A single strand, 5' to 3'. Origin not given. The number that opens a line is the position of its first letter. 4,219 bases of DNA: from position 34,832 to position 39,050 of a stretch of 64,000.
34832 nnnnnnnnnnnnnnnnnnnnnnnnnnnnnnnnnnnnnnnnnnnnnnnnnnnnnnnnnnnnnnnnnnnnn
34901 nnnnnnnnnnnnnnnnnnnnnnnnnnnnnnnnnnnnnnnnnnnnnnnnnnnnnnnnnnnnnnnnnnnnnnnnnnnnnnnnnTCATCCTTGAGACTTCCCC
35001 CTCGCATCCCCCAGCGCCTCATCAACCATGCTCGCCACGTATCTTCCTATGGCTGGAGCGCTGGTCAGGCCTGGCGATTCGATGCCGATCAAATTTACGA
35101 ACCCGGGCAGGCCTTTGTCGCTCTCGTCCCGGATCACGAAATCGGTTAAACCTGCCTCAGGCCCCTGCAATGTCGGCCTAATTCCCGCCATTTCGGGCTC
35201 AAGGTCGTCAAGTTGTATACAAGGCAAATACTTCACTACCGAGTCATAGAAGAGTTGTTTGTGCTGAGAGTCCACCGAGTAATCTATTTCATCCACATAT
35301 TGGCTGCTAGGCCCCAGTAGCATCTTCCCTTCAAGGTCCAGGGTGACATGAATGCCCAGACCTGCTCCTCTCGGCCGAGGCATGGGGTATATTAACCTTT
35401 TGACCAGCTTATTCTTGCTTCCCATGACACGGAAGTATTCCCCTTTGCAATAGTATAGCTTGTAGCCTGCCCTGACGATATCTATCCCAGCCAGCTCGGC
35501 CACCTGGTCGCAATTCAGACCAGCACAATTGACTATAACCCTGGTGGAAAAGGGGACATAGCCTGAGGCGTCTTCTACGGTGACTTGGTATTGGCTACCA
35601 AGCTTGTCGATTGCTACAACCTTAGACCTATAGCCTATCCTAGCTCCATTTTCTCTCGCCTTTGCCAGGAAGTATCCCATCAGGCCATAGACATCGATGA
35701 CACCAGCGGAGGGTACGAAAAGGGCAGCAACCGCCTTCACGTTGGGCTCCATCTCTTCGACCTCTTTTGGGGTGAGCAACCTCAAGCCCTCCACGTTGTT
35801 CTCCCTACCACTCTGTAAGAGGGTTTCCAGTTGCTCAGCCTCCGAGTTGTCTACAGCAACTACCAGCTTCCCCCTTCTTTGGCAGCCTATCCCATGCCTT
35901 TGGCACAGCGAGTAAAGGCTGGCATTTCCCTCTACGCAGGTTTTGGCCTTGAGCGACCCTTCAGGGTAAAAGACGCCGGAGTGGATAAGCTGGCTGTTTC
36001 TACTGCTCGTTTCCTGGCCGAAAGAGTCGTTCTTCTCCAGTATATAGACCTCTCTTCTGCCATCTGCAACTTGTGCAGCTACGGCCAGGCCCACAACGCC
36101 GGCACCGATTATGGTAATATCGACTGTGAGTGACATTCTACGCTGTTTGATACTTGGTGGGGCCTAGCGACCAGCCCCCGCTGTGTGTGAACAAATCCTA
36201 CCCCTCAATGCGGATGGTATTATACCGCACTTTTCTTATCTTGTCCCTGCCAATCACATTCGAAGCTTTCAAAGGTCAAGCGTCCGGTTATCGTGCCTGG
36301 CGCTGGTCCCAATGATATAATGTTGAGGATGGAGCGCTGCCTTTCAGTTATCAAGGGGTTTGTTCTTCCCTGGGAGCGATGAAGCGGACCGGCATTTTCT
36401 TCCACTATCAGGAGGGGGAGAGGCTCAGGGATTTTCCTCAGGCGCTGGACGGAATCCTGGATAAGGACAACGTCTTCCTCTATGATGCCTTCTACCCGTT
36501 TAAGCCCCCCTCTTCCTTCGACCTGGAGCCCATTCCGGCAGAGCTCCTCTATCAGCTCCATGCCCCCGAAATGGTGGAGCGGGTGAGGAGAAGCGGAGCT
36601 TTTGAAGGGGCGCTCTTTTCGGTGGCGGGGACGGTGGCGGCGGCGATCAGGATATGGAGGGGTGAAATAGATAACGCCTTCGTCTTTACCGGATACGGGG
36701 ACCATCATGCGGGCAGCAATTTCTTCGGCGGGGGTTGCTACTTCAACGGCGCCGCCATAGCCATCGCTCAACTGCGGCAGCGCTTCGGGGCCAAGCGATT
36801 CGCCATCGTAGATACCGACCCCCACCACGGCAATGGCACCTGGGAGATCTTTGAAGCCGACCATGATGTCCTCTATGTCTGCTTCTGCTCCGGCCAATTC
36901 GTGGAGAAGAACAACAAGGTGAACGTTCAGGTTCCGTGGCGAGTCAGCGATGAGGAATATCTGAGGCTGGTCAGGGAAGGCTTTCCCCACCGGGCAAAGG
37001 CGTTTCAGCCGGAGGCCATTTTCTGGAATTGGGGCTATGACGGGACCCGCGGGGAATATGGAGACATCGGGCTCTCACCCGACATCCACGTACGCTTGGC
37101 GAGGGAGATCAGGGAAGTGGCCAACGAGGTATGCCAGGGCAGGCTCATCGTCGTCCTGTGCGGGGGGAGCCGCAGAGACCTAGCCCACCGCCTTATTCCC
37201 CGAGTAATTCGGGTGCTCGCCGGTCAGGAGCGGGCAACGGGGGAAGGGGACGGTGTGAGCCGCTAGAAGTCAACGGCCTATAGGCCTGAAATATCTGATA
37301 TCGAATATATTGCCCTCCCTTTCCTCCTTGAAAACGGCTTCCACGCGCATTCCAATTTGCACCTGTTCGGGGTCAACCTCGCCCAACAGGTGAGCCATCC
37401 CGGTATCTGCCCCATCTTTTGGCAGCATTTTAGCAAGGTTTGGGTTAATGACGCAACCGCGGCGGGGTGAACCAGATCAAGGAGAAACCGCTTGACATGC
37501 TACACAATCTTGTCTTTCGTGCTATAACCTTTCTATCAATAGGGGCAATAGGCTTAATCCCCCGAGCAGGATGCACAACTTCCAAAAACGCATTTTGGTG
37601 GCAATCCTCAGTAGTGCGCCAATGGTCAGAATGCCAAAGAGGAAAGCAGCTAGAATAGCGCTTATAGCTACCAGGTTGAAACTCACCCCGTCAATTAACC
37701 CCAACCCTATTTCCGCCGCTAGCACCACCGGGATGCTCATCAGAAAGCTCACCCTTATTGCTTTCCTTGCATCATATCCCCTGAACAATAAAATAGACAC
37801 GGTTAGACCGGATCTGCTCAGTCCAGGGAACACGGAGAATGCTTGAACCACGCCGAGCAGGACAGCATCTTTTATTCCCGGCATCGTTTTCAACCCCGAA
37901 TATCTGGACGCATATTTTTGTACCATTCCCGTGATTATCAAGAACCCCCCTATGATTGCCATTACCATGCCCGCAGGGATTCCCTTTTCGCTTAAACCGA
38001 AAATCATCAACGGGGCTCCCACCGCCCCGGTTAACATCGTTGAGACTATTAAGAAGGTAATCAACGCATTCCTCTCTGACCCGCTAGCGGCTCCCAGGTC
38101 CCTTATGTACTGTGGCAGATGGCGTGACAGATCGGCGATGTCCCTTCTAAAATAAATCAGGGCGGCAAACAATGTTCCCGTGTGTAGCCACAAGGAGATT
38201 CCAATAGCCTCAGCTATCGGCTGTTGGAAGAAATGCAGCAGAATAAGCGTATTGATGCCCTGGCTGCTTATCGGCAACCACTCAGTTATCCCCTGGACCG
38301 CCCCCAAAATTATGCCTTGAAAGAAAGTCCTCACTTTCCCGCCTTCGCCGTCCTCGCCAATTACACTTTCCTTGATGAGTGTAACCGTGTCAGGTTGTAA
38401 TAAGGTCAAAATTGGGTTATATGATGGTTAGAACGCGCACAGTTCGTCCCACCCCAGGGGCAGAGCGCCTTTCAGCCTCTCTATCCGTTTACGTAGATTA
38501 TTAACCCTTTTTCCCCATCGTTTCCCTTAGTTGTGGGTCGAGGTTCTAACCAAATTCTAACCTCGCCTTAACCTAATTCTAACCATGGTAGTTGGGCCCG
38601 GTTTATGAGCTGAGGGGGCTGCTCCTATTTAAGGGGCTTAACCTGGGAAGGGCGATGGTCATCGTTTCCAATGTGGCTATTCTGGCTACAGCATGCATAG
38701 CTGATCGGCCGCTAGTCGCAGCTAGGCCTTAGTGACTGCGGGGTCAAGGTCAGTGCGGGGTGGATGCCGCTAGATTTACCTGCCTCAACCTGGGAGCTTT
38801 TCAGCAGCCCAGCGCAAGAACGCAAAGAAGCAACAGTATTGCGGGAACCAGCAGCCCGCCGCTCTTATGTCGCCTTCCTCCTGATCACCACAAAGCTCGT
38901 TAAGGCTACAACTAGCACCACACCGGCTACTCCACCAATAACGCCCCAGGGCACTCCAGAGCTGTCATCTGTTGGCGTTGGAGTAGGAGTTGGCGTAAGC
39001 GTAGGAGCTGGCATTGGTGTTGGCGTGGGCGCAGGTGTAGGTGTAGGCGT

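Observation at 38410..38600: The same 11-bp-phased GGTTAGA boxes precede uppP, suggesting an envelope-stress-type regulon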

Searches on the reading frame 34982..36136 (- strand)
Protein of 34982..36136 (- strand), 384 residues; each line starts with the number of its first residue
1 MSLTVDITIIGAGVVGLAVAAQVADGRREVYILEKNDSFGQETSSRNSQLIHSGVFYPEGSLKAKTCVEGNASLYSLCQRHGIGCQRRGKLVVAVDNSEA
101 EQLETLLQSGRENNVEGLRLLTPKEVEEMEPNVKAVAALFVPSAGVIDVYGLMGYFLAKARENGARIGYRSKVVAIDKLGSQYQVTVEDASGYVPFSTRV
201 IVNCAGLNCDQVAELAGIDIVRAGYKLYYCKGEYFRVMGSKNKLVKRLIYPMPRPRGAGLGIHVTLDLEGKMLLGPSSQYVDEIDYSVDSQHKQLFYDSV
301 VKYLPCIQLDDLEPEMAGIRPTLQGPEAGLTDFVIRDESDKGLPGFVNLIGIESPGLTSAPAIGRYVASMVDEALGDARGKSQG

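Call 14: search_protein_families(library=pfam, proteins=[window:34982-36136:-])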
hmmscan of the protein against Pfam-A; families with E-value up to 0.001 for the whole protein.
window:34982-36136:- (384 aa): 5 families
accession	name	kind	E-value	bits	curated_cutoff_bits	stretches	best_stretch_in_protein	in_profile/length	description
PF01266.30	DAO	-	1.2e-65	222.8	27.9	1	6-369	1-352/353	FAD dependent oxidoreductase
PF03486.20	HI0933_like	-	4.8e-05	23.4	50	0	6-41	2-37/244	HI0933-like protein Rossmann domain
PF00070.33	Pyr_redox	-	6.4e-05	23.8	22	0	7-40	2-35/82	Pyridine nucleotide-disulphide oxidoreductase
PF07992.20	Pyr_redox_2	-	6.5e-05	22.9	26.1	0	6-50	144-188/291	Pyridine nucleotide-disulphide oxidoreductase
PF13450.12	NAD_binding_8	-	7.9e-05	23.3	21.9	1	9-47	1-39/68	NAD(P)-binding Rossmann-like domain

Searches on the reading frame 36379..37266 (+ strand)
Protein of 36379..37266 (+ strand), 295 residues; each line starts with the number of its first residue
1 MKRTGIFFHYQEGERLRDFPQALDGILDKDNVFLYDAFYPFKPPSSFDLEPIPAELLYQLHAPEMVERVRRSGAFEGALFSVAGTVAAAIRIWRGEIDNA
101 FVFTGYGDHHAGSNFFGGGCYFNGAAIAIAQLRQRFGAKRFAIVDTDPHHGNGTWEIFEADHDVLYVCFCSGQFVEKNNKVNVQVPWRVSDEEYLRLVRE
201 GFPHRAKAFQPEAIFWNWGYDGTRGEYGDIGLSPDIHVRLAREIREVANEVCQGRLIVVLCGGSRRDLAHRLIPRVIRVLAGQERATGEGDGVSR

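Call 14: search_protein_families(library=pfam, proteins=[window:36379-37266:+])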
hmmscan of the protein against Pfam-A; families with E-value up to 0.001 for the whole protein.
window:36379-37266:+ (295 aa): 1 family
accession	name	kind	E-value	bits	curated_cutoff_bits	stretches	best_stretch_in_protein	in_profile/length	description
PF00850.24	Hist_deacetyl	-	2.7e-39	135.7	27.9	1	73-278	76-296/298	Histone deacetylase domain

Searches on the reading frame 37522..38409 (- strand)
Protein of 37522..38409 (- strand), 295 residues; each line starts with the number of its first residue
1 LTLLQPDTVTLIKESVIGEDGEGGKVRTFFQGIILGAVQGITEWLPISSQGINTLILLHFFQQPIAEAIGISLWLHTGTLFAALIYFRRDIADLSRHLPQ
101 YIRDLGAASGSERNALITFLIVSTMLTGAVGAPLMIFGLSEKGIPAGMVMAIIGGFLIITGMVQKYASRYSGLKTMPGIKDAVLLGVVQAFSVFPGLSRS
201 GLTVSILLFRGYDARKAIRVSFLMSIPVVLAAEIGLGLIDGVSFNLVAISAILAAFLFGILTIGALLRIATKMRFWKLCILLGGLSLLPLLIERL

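Call 14: search_protein_families(library=pfam, proteins=[window:37522-38409:-])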
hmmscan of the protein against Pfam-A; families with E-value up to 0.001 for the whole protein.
window:37522-38409:- (295 aa): 1 family
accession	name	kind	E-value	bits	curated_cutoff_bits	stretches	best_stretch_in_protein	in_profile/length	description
PF02673.24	BacA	-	9.6e-45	153.7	33.4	1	33-283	2-255/257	Bacitracin resistance protein BacA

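Call 26: find_homologous_proteins(query=window:37525-38334:-, max_evalue=1e-30)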
Query window:37525-38334:- (270 aa): 969 proteins with E <= 1e-30 among 8000 candidates; the best 120 are listed.
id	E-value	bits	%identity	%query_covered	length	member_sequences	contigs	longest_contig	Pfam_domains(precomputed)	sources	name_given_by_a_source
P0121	2.5e-162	556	100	100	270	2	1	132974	PF02673.25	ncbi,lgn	-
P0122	1.6e-142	492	87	94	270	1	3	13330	PF02673.25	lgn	-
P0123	1.4e-120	420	75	94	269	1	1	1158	PF02673.25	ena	-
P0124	1.3e-119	417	73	94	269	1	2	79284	PF02673.25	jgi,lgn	jgi:undecaprenyl-diphosphatase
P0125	3.5e-119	415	72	100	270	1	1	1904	PF02673.25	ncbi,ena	-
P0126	2.7e-118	412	74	93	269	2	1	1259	PF02673.25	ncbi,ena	-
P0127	6.2e-118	411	69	100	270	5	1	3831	PF02673.25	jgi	jgi:undecaprenyl-diphosphatase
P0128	1.5e-117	410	76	96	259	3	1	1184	PF02673.25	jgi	jgi:undecaprenyl-diphosphatase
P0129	7.2e-117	408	71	94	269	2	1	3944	PF02673.25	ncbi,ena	-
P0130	7.6e-117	407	71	99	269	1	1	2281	PF02673.25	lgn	-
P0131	8.9e-117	407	71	100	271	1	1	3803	PF02673.25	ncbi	-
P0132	5.2e-116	405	68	100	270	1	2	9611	PF02673.25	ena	-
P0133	1.4e-115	403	69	99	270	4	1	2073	PF02673.25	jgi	-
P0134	2.5e-115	403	67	99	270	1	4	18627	PF02673.25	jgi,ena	jgi:undecaprenyl-diphosphatase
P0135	3.4e-114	399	66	89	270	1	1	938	PF02673.25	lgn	-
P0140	9.9e-113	394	66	99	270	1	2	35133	PF02673.25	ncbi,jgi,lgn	-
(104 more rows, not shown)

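Call 27: find_encoding_contigs(protein=P0122, flank=6000, max_places=2)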
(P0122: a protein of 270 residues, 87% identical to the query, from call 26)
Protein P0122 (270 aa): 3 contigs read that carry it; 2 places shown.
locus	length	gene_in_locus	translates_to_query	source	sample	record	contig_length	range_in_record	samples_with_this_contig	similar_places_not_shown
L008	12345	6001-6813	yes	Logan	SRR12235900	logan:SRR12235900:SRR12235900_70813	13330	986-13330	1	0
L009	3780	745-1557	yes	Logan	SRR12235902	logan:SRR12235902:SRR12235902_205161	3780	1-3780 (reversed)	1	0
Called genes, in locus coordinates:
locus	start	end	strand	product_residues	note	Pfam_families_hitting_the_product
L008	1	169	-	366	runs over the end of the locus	PF04055:Radical_SAM, PF13353:Fer4_12 (faint), PF13186:SPASM (weak)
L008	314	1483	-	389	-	PF13477:Glyco_trans_4_2 (faint), PF13579:Glyco_trans_4_4, PF13439:Glyco_transf_4, PF00534:Glycos_transf_1, PF13692:Glyco_trans_1_4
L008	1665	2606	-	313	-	PF13489:Methyltransf_23, PF13847:Methyltransf_31, PF08241:Methyltransf_11, PF08242:Methyltransf_12, PF13649:Methyltransf_25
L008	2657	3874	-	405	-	PF15632:ATPgrasp_Ter (weak), PF02786:CPSase_L_D2 (weak)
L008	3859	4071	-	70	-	-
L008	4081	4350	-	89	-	-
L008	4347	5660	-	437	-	PF01522:Polysacc_deac_1, PF10096:DUF2334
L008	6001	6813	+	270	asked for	PF02673:BacA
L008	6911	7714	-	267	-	PF01061:ABC2_membrane, PF12698:ABC2_membrane_3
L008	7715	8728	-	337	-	PF00005:ABC_tran, PF13304:AAA_21 (weak)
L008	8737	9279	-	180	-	-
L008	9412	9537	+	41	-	-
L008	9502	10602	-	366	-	PF04055:Radical_SAM, PF13353:Fer4_12 (weak), PF13186:SPASM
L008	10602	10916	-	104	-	PF05402:PqqD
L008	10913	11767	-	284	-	PF27840:ScmC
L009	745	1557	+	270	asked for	PF02673:BacA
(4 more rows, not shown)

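Call 28: find_encoding_contigs(protein=P0124, flank=6000, max_places=2)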
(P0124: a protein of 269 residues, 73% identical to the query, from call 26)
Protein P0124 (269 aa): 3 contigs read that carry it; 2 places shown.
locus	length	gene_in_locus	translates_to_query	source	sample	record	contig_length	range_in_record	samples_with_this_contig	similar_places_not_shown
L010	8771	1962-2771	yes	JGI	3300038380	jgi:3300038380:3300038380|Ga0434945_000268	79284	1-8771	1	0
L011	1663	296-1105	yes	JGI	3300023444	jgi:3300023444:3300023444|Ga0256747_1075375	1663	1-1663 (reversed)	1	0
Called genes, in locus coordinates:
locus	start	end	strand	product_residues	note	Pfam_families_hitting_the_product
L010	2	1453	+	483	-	?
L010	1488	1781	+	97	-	-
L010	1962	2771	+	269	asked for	PF02673:BacA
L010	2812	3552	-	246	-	PF01073:3Beta_HSD, PF01370:Epimerase, PF02719:Polysacc_synt_2 (weak), PF04321:RmlD_sub_bind, PF16363:GDP_Man_Dehyd, PF07993:NAD_binding_4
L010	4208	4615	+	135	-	PF00293:NUDIX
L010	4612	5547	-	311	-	PF01008:IF-2B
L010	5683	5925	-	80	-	-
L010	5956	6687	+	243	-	PF01138:RNase_PH, PF03725:RNase_PH_C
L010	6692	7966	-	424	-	PF00171:Aldedh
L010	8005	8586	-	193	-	PF01209:Ubie_methyltran, PF13489:Methyltransf_23, PF01728:FtsJ (weak), PF05175:MTS (weak), PF13847:Methyltransf_31, PF08241:Methyltransf_11, PF08242:Methyltransf_12, PF13649:Methyltransf_25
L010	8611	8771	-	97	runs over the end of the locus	-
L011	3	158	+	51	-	?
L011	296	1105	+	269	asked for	PF02673:BacA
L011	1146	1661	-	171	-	?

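Call 29: find_encoding_contigs(protein=P0140, flank=6000, max_places=2)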
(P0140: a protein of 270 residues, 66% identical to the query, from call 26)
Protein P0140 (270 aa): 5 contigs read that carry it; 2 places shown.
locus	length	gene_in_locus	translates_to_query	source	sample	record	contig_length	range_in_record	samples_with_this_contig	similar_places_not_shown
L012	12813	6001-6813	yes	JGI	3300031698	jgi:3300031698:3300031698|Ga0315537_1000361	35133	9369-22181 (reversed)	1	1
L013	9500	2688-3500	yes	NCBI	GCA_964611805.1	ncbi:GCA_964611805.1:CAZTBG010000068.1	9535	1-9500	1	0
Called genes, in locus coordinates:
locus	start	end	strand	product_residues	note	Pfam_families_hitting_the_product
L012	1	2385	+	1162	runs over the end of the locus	PF22842:Pel9A-like_beta_helix, PF05345:He_PIG, PF17963:Big_9, PF05345:He_PIG, PF17963:Big_9, PF05345:He_PIG, PF11721:Malectin, PF05345:He_PIG, +5 more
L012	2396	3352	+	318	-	PF00963:Cohesin, PF05345:He_PIG, PF17963:Big_9, PF18911:PKD_4, PF00404:Dockerin_1 (weak)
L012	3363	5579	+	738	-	PF00963:Cohesin, PF05345:He_PIG, PF16656:Pur_ac_phosph_N, PF07705:CARDB (weak)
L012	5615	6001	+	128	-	-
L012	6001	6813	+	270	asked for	PF02673:BacA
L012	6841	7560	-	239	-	PF00483:NTP_transferase, PF12804:NTP_transf_3 (weak)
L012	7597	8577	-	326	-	PF01073:3Beta_HSD, PF01370:Epimerase, PF02719:Polysacc_synt_2, PF04321:RmlD_sub_bind, PF13460:NAD_binding_10, PF16363:GDP_Man_Dehyd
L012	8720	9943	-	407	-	PF10509:GalKase_gal_bdg, PF00288:GHMP_kinases_N, PF08544:GHMP_kinases_C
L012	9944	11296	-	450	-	PF00232:Glyco_hydro_1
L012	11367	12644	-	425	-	PF00753:Lactamase_B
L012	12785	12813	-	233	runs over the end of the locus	PF02146:SIR2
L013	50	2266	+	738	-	PF00963:Cohesin, PF05345:He_PIG, PF16656:Pur_ac_phosph_N, PF07705:CARDB (weak)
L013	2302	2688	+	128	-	-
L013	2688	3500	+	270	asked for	PF02673:BacA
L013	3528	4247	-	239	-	PF00483:NTP_transferase, PF12804:NTP_transf_3 (weak)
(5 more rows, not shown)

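Call 51: find_related_loci(query=window:37525-38334:-, collection=metagenome_contigs, flank=4000)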
Query window:37525-38334:- (270 aa) in metagenome_contigs; peptide patterns used: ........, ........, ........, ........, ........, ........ (x = any residue, [..] = any of these).
223 stretches matched a pattern; 6 encode a relative of the query (tblastn E <= 1e-3); 6 distinct loci.
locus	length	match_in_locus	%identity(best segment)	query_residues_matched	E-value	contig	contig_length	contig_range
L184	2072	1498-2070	36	8-198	7e-29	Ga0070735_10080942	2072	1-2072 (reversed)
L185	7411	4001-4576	37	6-203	1e-24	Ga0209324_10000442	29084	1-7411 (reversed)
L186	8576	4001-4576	37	6-203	1e-24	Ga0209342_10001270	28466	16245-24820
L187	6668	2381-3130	33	6-270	2e-24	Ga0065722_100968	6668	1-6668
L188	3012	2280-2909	32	5-215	3e-22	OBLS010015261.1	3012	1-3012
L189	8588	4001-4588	31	6-204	3e-15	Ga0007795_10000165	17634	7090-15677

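Call 52: find_encoding_contigs(protein=P0129, flank=4000, max_places=1)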
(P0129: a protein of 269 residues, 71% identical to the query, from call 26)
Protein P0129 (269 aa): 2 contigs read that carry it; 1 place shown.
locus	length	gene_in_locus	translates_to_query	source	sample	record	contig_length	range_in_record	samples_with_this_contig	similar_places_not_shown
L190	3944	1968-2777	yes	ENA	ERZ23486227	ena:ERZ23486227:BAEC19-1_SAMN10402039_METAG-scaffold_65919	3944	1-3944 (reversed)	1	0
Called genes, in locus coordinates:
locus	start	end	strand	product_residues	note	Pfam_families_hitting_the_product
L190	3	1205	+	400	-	?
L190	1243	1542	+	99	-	-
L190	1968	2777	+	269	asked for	PF02673:BacA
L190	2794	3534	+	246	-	PF01073:3Beta_HSD, PF01370:Epimerase, PF02719:Polysacc_synt_2, PF04321:RmlD_sub_bind, PF16363:GDP_Man_Dehyd, PF07993:NAD_binding_4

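Call 53: find_encoding_contigs(protein=P0131, flank=4000, max_places=1)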
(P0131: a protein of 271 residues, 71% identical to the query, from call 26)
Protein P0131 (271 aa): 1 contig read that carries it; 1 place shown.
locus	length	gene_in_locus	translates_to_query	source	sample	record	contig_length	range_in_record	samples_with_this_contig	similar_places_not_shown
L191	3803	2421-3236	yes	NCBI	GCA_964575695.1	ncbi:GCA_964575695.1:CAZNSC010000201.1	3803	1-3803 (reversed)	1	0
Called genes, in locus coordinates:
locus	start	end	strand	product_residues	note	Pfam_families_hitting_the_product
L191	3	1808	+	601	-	?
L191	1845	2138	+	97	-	-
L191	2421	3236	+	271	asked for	PF02673:BacA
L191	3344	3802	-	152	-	?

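Call 54: find_encoding_contigs(protein=P0127, flank=4000, max_places=1)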
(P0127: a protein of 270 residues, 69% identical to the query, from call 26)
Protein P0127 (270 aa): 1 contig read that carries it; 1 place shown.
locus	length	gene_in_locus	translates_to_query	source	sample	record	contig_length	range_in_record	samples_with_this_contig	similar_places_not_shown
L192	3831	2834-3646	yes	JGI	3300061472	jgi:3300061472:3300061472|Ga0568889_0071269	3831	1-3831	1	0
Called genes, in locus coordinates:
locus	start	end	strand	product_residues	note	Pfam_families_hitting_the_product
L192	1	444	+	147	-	?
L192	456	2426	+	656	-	PF00963:Cohesin, PF05345:He_PIG, PF16656:Pur_ac_phosph_N (weak), PF07705:CARDB (weak)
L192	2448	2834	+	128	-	-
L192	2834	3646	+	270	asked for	PF02673:BacA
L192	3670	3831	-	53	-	?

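Call 59: search_protein_families(library=ncbifam, proteins=[window:37525-38334:-])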
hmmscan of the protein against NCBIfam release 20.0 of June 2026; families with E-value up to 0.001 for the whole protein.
window:37525-38334:- (270 aa): 12 families
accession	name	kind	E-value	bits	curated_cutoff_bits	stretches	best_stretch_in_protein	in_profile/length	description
NF001398.0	PRK00281.3-5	equivalog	1.1e-41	143.5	354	1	2-264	2-269/278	undecaprenyl-diphosphate phosphatase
NF001393.0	PRK00281.2-4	equivalog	1.1e-31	110.2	284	1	4-255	3-251/266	undecaprenyl-diphosphate phosphatase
TIGR00753.1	undec_PP_bacA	equivalog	4.4e-29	101.9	217.5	1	8-253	2-247/255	undecaprenyl-diphosphatase UppP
NF001392.0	PRK00281.2-1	equivalog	5.4e-28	98.3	308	1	3-248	6-252/280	undecaprenyl-diphosphate phosphatase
NF001390.0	PRK00281.1-4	equivalog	1.2e-25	90.5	260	1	2-253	4-251/272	undecaprenyl-diphosphate phosphatase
NF001397.0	PRK00281.3-4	equivalog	1.4e-25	90.5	363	1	4-210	3-212/281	undecaprenyl-diphosphate phosphatase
NF001394.0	PRK00281.2-5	equivalog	6.7e-24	84.8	311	1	3-251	7-258/281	undecaprenyl-diphosphate phosphatase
NF001396.0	PRK00281.3-3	equivalog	1.3e-22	81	382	1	2-261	2-257/264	undecaprenyl-diphosphate phosphatase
NF001389.0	PRK00281.1-2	equivalog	9.4e-21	74.4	262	1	3-252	5-248/272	undecaprenyl-diphosphate phosphatase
NF001388.0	PRK00281.1-1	equivalog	7.1e-19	68.4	362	1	1-254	4-258/273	undecaprenyl-diphosphate phosphatase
NF001395.0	PRK00281.3-1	equivalog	2.5e-17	63.2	394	2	153-209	184-240/306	undecaprenyl-diphosphate phosphatase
NF001391.0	PRK00281.1-5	equivalog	2.6e-12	46.7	293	1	4-250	6-255/279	undecaprenyl-diphosphate phosphatase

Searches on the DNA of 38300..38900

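Call 71: search_rna_families(source=window, start=38300, end=38900, threshold=evalue, max_evalue=1)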
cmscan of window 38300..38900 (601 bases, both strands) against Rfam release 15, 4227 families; matches with E-value up to 1: 1.
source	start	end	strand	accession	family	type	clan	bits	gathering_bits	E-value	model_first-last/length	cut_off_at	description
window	38596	38637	+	RF03228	mir-1471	Gene; miRNA;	-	19.1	82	0.69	1-57/57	no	mir-1471 microRNA precursor family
